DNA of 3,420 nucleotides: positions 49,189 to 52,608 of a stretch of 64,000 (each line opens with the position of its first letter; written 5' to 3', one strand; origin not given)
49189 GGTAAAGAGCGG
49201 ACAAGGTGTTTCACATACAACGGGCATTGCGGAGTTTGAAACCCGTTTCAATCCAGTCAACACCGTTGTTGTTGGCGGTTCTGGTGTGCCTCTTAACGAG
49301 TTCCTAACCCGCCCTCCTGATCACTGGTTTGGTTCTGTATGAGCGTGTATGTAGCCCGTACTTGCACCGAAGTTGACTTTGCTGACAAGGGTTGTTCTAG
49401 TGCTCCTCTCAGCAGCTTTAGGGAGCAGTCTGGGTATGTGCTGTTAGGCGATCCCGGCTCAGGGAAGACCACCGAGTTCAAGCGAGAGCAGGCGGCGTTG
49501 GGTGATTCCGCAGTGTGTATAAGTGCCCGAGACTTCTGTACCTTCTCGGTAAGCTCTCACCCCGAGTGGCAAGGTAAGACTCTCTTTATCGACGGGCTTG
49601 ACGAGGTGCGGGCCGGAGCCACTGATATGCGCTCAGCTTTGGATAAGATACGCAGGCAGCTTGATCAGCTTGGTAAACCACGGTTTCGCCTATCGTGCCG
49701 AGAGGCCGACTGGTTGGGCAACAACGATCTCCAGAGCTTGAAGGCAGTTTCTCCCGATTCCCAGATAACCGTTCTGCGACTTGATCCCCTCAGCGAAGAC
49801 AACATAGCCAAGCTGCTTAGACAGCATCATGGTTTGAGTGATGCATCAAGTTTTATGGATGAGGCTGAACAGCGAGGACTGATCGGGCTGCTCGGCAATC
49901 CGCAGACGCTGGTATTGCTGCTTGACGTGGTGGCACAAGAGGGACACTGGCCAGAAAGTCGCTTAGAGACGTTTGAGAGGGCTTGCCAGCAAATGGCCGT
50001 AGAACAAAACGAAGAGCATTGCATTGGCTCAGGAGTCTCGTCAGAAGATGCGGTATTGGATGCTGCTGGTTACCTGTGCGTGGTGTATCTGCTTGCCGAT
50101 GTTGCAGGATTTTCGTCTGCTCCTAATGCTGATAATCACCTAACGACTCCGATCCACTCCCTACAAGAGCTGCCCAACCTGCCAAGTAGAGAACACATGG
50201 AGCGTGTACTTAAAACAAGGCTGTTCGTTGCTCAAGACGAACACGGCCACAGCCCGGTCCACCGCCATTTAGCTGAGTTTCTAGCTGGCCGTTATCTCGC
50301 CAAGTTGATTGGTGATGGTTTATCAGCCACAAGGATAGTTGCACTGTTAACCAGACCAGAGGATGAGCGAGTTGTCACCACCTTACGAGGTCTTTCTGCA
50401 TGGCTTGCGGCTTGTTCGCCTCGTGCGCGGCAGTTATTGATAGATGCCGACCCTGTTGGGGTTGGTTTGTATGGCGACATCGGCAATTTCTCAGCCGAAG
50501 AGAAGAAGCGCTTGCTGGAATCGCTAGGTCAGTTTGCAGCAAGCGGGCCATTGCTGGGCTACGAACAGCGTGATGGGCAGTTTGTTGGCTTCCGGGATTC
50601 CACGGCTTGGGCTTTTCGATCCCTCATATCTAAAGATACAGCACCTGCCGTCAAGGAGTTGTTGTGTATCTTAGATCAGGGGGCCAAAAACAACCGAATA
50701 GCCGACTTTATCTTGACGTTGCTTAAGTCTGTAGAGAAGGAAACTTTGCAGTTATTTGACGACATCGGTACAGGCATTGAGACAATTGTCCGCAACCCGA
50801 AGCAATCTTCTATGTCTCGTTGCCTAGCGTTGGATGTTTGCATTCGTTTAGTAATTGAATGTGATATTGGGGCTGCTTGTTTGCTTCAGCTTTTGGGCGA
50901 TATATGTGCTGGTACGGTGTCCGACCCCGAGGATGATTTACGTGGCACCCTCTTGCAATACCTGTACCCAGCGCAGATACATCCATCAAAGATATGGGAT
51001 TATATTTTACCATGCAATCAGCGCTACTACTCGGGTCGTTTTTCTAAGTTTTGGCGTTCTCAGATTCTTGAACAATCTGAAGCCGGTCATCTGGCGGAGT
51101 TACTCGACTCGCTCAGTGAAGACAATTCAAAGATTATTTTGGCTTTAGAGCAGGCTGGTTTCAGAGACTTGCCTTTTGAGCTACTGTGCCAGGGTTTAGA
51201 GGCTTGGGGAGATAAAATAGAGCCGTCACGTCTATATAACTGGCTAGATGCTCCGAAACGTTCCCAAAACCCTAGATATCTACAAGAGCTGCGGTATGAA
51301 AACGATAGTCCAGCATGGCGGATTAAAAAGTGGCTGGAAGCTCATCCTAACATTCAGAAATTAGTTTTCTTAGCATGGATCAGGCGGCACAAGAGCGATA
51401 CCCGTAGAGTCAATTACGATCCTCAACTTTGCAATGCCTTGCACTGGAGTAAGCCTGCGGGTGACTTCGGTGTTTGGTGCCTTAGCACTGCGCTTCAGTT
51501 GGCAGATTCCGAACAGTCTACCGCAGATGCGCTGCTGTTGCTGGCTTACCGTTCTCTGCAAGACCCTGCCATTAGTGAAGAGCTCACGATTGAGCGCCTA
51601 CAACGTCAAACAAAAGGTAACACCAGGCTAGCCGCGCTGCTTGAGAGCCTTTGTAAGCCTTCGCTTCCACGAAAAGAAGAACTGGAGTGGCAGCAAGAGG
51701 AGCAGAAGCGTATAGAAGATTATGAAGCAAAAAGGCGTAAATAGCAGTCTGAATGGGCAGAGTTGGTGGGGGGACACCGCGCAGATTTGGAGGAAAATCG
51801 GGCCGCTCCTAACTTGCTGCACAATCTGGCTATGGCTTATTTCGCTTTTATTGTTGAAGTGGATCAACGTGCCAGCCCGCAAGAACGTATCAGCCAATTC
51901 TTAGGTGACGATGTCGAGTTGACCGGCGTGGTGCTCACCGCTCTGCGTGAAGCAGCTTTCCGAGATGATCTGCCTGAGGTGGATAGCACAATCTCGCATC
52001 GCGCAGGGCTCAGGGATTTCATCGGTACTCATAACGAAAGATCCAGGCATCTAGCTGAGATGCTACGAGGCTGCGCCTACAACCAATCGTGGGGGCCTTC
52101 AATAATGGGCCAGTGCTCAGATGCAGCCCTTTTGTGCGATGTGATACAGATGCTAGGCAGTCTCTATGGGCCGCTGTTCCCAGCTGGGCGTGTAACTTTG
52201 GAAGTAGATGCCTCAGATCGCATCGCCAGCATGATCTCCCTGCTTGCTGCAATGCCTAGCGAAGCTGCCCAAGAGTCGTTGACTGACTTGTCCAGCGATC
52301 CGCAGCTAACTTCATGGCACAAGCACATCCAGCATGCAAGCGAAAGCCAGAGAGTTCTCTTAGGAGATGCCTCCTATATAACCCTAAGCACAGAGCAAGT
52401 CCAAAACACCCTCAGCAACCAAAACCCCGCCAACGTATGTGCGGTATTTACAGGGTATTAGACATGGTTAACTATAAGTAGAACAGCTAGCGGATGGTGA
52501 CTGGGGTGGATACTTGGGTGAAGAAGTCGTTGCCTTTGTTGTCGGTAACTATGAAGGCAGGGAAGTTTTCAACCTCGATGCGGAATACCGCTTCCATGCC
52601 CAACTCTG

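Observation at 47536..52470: Accessory island between the acyl-CoA synthetase and fumarase genes: low-GC Orc/Cdc6-like ATPase, nuclease-core remnant and NACHT/STAND NTPase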

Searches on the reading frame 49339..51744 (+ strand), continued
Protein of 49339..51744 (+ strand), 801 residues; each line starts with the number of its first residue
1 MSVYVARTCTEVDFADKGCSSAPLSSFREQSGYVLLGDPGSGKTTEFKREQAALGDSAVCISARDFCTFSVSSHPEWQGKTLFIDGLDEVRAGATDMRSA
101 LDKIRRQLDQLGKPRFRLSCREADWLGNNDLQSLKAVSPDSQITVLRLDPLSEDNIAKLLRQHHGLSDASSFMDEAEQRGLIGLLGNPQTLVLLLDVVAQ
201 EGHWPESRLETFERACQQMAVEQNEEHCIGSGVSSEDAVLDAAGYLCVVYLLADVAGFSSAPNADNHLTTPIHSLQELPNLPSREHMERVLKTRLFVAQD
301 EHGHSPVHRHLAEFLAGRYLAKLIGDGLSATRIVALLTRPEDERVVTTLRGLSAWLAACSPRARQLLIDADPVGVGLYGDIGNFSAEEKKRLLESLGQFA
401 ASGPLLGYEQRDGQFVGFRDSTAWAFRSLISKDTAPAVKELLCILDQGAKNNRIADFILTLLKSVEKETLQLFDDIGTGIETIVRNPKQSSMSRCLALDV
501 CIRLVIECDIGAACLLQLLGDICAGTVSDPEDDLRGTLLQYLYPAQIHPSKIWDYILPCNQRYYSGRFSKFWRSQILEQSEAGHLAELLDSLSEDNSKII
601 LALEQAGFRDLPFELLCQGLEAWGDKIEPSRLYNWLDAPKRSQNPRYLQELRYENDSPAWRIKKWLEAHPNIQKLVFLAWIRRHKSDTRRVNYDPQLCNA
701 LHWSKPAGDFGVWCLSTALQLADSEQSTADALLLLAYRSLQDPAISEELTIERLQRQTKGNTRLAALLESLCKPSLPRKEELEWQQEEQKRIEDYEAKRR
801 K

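Call 93: get_annotated_region(hit=H18, flank=3000)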
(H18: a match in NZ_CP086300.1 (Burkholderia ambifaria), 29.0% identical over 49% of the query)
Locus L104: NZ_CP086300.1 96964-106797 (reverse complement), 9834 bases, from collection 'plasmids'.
description: Burkholderia ambifaria strain B21-006 plasmid unnamed, complete sequence
organism: Burkholderia ambifaria (NCBI taxid 152480)
taxonomy: Bacteria; Pseudomonadota; Betaproteobacteria; Burkholderiales; Burkholderiaceae; Burkholderia; Burkholderia ambifaria
host: -; source: cell culture,agricultural soil; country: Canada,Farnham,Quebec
typing (MOB-suite, as given by PLSDB): conjugative; replicon rep_cluster_526; relaxase MOBH; mating-pair formation MPF_T
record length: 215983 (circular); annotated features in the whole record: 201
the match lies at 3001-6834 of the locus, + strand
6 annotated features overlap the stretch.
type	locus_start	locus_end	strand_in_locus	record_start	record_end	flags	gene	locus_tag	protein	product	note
CDS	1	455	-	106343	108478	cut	-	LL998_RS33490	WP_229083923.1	phage integrase family protein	-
CDS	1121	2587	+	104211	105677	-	-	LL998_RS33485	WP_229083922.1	ATP-binding protein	-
CDS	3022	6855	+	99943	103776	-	-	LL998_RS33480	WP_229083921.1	hypothetical protein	-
CDS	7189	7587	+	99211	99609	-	-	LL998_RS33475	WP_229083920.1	hypothetical protein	-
CDS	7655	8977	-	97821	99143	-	-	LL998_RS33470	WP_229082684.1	IS4 family transposase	-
CDS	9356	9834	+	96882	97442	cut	-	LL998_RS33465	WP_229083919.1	hypothetical protein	-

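Call 94: search_protein_families(library=pfam, proteins=[L104:1121-2587:+, L103:7008-8129:+, L009:12174-12416:+, L009:12436-13071:+], max_evalue=0.001)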
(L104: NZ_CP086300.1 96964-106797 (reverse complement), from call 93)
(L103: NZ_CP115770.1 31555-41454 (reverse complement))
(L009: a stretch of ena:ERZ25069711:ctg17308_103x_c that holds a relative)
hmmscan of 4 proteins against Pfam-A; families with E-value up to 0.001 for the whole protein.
L104:1121-2587:+ (488 aa): 2 families
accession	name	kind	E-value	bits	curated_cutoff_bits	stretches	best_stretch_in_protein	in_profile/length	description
PF13749.12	HATPase_c_4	-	8.3e-23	80.6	26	1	321-402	1-86/89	Putative ATP-dependent DNA helicase recG C-terminal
PF04326.19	SLFN_AlbA_2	-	1.7e-19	70.9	25.3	1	23-144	1-117/118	Schlafen, AlbA_2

L103:7008-8129:+ (373 aa): 1 family
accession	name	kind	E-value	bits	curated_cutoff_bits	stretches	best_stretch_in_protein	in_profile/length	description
PF13635.12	DUF4143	-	3.4e-31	108.6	28.1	1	175-321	11-159/160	Domain of unknown function (DUF4143)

L009:12174-12416:+ (80 aa): 0 families

L009:12436-13071:+ (211 aa): 1 family
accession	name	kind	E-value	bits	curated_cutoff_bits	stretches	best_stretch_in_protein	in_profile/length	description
PF08843.17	AbiEii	-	2.2e-10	41.3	22.5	1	19-167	18-192/238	Nucleotidyl transferase AbiEii toxin, Type IV TA system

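Call 97: search_solved_structures(query=A1, max_evalue=1)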
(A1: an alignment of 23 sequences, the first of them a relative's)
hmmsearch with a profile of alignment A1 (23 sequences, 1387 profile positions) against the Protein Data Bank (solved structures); distinct sequences matched with E-value up to 1: 1.
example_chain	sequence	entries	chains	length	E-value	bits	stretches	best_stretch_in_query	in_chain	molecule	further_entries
2vqc_A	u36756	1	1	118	0.71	10.7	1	745-809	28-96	HYPOTHETICAL 13.2 KDA PROTEIN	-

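Call 101: search_protein_families(library=phrogs, proteins=[window:49339-51741:+], max_evalue=0.001)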
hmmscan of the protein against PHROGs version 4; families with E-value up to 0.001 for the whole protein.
window:49339-51741:+ (801 aa): 0 families

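Call 105: list_cluster_members(proteins=[P0001, P0002, P0121])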
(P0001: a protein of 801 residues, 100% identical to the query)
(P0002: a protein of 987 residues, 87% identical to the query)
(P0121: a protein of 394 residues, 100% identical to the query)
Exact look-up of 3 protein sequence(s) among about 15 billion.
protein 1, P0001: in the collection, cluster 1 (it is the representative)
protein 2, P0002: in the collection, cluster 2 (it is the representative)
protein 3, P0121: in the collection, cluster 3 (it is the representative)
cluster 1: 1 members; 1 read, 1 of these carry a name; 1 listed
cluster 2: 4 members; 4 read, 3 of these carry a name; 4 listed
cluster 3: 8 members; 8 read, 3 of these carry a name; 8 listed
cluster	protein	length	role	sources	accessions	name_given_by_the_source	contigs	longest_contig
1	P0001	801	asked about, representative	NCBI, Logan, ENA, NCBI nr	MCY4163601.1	MAG: hypothetical protein OXE93_05225 [bacterium] | hypothetical protein [bacterium]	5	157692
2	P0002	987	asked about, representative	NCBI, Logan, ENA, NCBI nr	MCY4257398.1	MAG: hypothetical protein OXE04_03815 [bacterium] | hypothetical protein [bacterium]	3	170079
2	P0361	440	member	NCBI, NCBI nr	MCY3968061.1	MAG: hypothetical protein OXF21_05810, partial [bacterium] | hypothetical protein [bacterium]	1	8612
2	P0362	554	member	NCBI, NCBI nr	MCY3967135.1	MAG: hypothetical protein OXF21_01000, partial [bacterium] | hypothetical protein [bacterium]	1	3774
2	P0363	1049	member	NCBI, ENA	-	-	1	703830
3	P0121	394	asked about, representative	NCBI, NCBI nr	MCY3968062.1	MAG: ATP-binding protein [bacterium] | ATP-binding protein [bacterium]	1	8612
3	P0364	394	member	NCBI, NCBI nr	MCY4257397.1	MAG: ATP-binding protein [bacterium] | ATP-binding protein [bacterium]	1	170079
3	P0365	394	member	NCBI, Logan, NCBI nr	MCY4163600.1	MAG: ATP-binding protein [bacterium] | ATP-binding protein [bacterium]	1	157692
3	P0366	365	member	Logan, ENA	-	-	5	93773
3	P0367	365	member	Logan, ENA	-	-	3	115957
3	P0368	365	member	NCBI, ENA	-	-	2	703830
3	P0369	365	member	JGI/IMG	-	-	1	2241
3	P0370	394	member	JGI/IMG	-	-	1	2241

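Call 108: find_encoding_contigs(protein=P0363, flank=6000, max_places=2)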
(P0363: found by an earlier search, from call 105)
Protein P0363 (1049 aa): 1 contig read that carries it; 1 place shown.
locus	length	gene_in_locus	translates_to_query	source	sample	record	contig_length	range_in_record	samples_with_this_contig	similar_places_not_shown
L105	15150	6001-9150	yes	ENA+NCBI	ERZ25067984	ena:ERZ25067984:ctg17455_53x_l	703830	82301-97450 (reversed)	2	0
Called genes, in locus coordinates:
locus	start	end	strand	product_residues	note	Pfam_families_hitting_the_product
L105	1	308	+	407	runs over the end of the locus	PF03200:Glyco_hydro_63 (faint), PF22422:MGH1-like_GH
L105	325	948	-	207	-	PF13845:Septum_form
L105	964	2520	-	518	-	PF04203:Sortase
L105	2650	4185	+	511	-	PF00501:AMP-binding, PF13193:AMP-binding_C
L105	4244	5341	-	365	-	PF13191:AAA_16, PF13401:AAA_22 (faint)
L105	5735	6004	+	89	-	PF13635:DUF4143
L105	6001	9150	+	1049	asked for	-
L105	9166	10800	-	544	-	PF05681:Fumerase, PF05683:Fumerase_C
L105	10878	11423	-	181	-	-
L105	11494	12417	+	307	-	-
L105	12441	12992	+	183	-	PF00132:Hexapep (weak), PF25084:LbH_EIF2B (faint), PF25087:GMPPB_C (faint), PF00132:Hexapep (weak)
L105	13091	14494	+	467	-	PF19295:SufBD_N, PF01458:SUFBD_core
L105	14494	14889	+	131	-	-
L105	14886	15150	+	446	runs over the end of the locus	PF01458:SUFBD_core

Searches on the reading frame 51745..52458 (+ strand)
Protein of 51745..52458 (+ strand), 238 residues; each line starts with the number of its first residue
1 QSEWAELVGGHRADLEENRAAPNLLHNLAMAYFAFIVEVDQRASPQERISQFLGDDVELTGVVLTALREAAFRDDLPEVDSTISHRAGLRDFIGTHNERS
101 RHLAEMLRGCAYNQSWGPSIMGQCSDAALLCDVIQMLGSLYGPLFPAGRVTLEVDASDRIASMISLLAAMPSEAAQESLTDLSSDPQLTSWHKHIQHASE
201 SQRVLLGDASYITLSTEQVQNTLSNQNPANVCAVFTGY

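Call 9: search_protein_families(library=pfam, proteins=[window:51745-52458:+], max_evalue=1)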
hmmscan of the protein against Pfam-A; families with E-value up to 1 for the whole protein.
window:51745-52458:+ (238 aa): 0 families

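Call 10: search_protein_families(library=padloc, proteins=[window:51745-52458:+], max_evalue=1)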
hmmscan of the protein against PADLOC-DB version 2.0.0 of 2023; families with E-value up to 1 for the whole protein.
window:51745-52458:+ (238 aa): 0 families

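Call 11: search_protein_families(library=ncbifam, proteins=[window:51745-52458:+], max_evalue=1)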
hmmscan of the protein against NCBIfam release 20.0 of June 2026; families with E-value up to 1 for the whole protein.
window:51745-52458:+ (238 aa): 1 family
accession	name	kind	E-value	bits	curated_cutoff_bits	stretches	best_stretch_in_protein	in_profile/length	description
NF058535.1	antiphage_EruA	equivalog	1e-20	73.6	1000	2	153-231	1068-1146/1318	NACHT domain-containing antiphage protein EruA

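Call 101: search_protein_families(library=phrogs, proteins=[window:51745-52458:+], max_evalue=0.001)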
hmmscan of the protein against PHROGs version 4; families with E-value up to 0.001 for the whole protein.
window:51745-52458:+ (238 aa): 0 families
